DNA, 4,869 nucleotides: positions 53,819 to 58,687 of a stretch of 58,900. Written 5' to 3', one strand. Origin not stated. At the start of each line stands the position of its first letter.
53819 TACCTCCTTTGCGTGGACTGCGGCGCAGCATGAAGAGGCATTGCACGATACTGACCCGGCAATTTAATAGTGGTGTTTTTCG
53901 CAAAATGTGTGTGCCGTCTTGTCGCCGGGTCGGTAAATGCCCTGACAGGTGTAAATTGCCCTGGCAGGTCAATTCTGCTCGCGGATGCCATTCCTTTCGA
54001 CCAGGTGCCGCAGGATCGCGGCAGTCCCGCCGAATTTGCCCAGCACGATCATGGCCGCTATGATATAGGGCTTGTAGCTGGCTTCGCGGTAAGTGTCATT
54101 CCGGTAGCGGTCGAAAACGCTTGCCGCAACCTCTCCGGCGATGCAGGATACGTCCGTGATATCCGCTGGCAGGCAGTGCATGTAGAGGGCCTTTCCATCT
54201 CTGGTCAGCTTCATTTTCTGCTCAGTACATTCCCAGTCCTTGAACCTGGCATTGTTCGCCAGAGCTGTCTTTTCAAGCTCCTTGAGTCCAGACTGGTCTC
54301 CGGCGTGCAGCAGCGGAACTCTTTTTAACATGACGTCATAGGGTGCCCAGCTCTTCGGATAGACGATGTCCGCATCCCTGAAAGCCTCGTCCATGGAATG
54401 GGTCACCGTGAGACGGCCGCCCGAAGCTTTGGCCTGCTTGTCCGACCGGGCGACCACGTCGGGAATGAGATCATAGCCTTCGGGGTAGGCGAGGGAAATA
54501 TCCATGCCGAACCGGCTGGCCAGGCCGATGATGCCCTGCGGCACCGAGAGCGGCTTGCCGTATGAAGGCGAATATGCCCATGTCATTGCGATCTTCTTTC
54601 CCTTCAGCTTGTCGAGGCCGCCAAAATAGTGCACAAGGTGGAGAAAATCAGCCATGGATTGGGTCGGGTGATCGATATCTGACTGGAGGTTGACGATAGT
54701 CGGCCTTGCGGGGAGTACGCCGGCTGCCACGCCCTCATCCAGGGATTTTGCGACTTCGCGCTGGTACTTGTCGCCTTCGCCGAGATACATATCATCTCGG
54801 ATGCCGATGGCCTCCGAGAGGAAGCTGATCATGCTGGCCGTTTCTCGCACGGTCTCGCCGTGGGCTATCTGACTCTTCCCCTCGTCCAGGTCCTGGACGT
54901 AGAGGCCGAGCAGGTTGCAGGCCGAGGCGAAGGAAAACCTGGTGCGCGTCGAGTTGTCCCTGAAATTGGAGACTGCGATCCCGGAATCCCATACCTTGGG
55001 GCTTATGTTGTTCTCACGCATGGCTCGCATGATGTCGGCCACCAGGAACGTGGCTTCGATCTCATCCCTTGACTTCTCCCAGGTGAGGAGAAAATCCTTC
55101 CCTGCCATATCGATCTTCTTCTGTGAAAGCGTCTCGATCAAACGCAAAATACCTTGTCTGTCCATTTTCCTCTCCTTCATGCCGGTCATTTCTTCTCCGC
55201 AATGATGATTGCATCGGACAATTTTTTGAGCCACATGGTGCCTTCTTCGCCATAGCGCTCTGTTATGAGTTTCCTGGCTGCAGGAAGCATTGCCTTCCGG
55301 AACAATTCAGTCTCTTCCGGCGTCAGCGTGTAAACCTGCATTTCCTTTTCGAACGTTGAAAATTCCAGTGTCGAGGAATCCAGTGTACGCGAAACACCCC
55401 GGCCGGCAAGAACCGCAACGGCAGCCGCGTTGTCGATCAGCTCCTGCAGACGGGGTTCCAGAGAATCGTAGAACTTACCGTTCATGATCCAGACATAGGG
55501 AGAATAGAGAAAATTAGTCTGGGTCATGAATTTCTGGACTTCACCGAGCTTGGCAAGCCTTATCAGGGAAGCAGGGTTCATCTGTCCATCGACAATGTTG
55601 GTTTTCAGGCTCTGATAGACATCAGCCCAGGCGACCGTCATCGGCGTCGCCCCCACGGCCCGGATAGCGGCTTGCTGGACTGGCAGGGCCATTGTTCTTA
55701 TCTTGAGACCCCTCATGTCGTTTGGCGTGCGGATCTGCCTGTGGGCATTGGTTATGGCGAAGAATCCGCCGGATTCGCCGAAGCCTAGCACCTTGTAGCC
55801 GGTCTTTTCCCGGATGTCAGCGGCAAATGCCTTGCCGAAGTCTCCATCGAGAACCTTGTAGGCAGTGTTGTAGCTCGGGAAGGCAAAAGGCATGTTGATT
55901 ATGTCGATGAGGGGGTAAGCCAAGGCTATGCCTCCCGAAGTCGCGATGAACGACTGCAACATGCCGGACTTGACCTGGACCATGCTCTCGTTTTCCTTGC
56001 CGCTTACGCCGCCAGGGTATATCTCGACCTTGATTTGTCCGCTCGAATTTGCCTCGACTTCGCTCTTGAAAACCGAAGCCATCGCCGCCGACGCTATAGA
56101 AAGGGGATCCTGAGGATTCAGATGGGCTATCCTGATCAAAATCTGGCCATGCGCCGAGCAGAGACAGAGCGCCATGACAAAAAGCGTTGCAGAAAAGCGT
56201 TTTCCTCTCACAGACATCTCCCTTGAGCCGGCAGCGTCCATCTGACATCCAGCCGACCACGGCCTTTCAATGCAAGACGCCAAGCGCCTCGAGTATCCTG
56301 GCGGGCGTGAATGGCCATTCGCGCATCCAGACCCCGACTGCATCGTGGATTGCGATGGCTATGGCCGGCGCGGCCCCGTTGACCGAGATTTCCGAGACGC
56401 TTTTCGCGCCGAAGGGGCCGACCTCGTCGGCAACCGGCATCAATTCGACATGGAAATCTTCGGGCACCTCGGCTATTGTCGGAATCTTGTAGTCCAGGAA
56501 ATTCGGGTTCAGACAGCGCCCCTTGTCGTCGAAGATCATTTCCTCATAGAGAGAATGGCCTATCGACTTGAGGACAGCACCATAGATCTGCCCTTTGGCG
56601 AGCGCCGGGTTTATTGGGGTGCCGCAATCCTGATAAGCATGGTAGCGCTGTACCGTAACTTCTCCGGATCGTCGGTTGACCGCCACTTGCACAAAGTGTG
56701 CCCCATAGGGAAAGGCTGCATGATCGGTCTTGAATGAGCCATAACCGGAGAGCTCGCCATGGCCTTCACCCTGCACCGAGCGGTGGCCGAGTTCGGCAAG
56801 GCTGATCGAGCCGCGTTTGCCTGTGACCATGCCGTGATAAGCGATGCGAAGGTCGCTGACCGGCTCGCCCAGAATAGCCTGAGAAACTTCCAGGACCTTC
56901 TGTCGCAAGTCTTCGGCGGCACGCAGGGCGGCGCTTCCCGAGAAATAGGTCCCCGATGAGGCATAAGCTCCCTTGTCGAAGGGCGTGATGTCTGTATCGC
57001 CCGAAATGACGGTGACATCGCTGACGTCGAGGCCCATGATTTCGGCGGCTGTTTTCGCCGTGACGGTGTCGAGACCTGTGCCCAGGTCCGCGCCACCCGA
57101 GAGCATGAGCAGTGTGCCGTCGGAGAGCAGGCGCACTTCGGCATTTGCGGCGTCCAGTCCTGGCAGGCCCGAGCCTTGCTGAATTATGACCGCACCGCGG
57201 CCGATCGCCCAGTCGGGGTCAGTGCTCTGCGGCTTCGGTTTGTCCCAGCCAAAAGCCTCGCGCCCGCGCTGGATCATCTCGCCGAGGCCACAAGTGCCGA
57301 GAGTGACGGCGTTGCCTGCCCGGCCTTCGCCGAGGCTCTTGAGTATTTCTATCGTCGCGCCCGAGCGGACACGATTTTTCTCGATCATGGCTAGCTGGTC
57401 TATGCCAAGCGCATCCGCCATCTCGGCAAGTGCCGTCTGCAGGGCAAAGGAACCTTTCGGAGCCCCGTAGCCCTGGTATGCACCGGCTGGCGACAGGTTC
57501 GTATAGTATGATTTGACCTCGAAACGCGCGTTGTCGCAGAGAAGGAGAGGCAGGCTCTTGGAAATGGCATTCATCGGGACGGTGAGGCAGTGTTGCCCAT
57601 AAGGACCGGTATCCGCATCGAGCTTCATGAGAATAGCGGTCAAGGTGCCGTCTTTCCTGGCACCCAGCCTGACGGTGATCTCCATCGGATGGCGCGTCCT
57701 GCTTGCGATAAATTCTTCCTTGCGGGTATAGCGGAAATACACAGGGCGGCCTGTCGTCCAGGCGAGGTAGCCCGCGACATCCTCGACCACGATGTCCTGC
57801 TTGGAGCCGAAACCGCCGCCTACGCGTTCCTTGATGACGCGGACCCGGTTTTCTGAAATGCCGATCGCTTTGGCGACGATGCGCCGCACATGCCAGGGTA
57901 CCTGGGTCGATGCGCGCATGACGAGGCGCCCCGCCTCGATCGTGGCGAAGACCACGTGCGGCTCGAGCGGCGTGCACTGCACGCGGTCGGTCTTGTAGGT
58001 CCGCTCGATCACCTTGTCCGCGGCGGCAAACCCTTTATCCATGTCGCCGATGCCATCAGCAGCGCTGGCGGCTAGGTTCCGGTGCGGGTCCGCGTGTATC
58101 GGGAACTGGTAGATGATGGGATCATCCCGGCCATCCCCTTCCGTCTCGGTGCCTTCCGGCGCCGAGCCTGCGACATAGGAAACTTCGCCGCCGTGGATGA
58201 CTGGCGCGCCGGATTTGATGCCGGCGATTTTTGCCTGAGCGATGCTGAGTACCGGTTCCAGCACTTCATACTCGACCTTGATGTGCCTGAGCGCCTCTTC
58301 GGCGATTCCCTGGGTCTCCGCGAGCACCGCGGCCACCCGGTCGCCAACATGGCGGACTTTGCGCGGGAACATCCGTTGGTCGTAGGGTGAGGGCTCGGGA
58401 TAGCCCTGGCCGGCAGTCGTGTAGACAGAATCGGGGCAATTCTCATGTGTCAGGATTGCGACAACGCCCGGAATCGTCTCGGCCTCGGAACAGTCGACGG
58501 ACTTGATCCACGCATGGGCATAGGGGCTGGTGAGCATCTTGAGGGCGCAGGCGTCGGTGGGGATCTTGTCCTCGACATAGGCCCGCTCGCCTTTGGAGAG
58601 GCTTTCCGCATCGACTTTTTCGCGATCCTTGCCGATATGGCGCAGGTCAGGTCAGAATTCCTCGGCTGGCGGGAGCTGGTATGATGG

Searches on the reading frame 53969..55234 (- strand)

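Call 96: search_protein_families(library=pfam, proteins=[window:53969-55234:-], max_evalue=0.00001)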
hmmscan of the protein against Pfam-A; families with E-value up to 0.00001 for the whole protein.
window:53969-55234:- (421 aa): 2 families
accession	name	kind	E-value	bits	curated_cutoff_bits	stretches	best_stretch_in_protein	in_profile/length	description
PF02729.26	OTCace_N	-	7.3e-24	85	29.9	1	46-200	1-146/148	Aspartate/ornithine carbamoyltransferase, carbamoyl-P binding domain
PF00185.30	OTCace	-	4.9e-19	69.4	29.4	1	235-397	19-155/157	Aspartate/ornithine carbamoyltransferase, Asp/Orn binding domain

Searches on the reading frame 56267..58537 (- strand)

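Call 96: search_protein_families(library=pfam, proteins=[window:56267-58537:-], max_evalue=0.00001)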
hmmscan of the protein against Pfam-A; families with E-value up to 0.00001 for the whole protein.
window:56267-58537:- (756 aa): 3 families
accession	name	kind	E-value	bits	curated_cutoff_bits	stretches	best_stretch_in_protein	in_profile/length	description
PF02738.23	MoCoBD_1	-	4.2e-73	245.9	27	1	148-388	2-243/244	Molybdopterin cofactor-binding domain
PF20256.3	MoCoBD_2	-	4.7e-71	240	27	1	425-692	2-283/283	Molybdopterin cofactor-binding domain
PF01315.27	Ald_Xan_dh_C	-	4.1e-24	85.4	31.3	1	1-93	20-109/110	Aldehyde oxidase and xanthine dehydrogenase, a/b hammerhead domain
